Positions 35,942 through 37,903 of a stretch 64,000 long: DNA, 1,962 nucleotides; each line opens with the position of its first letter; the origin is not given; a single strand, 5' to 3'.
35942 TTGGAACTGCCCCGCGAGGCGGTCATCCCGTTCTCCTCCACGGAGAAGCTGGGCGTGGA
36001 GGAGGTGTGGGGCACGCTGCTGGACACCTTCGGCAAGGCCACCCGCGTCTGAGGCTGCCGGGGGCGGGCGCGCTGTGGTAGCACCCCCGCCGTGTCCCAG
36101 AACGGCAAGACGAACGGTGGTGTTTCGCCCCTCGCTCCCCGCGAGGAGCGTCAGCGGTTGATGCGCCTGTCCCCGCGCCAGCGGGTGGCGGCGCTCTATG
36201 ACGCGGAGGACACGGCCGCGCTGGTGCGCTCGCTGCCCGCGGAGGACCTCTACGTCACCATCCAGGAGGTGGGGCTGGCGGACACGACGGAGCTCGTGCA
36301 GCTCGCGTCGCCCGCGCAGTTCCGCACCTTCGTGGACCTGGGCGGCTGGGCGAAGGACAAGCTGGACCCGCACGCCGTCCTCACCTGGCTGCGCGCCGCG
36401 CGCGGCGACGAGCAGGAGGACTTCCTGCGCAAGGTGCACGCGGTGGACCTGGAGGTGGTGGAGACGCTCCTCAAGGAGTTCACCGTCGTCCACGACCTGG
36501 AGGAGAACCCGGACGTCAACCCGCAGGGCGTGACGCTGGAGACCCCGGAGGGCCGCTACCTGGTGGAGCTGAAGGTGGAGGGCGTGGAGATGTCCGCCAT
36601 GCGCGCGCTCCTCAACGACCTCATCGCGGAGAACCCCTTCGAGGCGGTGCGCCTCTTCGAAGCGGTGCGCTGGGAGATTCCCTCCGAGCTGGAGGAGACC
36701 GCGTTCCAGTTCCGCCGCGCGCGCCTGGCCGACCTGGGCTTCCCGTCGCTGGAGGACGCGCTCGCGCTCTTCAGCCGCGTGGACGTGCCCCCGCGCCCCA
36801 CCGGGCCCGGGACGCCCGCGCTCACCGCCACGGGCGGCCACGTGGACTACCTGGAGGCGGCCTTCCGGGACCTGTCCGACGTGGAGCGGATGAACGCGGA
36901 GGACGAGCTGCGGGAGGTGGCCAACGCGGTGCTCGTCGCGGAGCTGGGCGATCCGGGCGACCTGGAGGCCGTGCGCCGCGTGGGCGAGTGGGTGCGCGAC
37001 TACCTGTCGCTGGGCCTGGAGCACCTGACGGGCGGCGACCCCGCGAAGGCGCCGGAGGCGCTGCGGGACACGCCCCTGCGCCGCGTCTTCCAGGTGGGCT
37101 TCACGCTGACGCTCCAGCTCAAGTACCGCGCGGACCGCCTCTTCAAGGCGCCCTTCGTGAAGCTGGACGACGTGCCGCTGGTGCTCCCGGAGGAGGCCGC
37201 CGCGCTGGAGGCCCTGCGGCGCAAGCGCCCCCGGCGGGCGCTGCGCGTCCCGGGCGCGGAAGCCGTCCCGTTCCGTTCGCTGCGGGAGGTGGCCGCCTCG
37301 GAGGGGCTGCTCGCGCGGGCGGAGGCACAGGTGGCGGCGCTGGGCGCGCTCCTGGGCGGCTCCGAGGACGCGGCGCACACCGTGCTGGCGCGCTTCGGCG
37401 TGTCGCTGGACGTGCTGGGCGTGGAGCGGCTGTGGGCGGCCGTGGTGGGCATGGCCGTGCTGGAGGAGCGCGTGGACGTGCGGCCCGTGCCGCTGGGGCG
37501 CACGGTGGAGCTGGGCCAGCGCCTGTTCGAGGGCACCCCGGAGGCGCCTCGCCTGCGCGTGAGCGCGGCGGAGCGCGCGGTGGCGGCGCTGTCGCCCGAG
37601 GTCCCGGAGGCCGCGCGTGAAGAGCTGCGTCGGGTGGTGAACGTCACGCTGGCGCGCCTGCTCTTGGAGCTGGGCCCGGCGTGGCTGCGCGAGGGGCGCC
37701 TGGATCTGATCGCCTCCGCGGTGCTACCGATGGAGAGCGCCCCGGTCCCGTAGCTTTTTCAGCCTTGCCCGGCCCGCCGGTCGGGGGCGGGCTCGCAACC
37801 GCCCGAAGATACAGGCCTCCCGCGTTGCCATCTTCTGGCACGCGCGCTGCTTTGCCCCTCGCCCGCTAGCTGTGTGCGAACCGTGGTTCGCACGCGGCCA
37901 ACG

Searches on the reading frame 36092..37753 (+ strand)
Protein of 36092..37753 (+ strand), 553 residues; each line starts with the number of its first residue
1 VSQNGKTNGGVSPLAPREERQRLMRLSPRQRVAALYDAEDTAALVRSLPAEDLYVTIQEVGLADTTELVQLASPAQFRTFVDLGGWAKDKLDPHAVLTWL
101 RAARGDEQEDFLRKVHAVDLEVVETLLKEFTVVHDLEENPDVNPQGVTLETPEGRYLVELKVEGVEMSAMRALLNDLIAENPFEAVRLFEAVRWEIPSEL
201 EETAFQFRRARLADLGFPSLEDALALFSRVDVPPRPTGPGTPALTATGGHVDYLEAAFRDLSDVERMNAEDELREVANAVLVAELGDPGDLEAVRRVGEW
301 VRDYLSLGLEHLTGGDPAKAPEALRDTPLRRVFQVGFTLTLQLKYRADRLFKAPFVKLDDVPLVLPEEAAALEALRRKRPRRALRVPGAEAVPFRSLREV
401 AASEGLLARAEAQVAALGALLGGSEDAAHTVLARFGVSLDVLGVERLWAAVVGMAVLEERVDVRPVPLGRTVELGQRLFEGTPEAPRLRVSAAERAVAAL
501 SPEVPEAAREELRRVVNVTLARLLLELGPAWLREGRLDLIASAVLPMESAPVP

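Call 72: search_protein_families(library=pfam, proteins=[window:36092-37753:+], max_evalue=0.0001)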
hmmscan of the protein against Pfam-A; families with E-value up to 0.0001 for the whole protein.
window:36092-37753:+ (553 aa): 1 family
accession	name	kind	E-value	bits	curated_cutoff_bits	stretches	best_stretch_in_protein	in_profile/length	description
PF19676.4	DUF6178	-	2.3e-134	449.3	25.5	1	13-547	6-560/561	Family of unknown function (DUF6178)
